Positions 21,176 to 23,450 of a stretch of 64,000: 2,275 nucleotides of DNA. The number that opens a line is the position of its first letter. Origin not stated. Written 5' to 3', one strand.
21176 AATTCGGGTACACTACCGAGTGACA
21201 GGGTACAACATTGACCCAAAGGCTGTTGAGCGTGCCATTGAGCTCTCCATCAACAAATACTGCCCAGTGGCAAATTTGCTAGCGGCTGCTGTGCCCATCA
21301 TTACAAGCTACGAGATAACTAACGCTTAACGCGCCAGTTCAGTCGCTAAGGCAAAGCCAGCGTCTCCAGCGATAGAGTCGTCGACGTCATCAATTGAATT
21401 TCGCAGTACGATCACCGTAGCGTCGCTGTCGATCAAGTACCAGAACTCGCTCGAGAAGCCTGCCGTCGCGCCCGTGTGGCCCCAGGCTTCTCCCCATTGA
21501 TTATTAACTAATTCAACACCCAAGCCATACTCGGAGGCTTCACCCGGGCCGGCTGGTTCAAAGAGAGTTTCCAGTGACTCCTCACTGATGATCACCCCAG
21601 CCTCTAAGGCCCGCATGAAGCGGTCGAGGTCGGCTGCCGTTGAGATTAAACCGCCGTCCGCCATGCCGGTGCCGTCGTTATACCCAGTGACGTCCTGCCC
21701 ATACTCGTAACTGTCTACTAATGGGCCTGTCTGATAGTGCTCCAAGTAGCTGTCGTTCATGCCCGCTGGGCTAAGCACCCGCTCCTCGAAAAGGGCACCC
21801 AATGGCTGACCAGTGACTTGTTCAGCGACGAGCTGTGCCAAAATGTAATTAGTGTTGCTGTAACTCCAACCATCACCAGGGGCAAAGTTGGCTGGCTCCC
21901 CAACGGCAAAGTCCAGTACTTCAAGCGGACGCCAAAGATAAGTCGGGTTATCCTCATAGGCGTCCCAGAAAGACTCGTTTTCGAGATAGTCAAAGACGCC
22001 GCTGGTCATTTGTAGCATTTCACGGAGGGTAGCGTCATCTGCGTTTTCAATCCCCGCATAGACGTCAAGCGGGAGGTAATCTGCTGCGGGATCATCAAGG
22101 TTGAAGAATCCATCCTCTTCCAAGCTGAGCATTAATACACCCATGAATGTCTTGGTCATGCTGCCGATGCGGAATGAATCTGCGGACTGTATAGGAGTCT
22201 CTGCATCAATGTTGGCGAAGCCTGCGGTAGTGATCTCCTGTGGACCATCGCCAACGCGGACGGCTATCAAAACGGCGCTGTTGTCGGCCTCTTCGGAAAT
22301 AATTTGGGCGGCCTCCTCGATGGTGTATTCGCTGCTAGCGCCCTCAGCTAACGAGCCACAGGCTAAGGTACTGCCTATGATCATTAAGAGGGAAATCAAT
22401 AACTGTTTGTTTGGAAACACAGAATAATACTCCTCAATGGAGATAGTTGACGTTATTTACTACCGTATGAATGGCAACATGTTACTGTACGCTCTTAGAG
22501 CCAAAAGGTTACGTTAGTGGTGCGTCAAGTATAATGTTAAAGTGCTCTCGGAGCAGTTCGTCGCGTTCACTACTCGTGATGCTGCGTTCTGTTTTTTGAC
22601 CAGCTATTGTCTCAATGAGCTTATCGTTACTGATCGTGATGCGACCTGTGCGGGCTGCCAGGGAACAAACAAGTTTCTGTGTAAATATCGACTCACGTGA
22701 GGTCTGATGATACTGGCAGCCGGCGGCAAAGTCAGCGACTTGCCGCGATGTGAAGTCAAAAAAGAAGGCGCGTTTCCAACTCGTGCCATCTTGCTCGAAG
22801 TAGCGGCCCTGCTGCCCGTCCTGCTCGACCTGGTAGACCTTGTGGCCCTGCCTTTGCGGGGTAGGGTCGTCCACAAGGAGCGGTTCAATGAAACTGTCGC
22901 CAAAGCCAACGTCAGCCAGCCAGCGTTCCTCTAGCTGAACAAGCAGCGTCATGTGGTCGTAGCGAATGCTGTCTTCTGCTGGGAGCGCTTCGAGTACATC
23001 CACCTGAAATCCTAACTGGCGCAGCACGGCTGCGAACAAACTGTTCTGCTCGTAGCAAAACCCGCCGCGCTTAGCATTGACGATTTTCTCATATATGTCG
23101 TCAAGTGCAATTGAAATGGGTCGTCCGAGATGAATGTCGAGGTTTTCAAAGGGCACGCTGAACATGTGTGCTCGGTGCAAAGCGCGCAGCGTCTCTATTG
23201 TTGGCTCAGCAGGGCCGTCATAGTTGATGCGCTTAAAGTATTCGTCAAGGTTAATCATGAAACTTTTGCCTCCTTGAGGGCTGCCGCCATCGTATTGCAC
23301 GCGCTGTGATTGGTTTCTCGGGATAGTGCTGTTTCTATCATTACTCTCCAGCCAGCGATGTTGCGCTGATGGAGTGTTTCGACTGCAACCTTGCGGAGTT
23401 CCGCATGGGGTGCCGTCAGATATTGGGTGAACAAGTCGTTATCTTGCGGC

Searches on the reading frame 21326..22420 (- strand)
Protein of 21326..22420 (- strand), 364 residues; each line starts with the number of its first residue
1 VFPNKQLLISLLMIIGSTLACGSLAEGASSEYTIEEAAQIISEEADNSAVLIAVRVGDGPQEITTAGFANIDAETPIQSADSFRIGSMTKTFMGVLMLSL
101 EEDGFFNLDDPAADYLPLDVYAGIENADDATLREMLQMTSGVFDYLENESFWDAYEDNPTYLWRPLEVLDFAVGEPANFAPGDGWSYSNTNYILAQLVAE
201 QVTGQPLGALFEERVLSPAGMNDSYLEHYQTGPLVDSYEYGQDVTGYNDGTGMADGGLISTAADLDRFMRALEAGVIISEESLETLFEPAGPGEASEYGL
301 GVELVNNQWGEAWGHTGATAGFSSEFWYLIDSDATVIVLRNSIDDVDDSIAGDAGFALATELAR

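Call 76: search_protein_families(library=pfam, proteins=[window:21326-22420:-], max_evalue=0.00001)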
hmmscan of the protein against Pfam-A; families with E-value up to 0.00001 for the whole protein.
window:21326-22420:- (364 aa): 1 family
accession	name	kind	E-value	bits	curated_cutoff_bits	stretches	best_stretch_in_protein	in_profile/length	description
PF00144.29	Beta-lactamase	-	1.9e-56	192.1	27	1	45-344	9-312/329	Beta-lactamase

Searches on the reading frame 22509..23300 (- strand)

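Call 76: search_protein_families(library=pfam, proteins=[window:22509-23300:-], max_evalue=0.00001)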
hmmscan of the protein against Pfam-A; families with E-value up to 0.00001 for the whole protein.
window:22509-23300:- (263 aa): 1 family
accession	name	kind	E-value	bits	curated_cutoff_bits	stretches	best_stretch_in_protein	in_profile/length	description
PF00797.23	Acetyltransf_2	-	1.3e-62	212.2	22.8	1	34-261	1-238/240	N-acetyltransferase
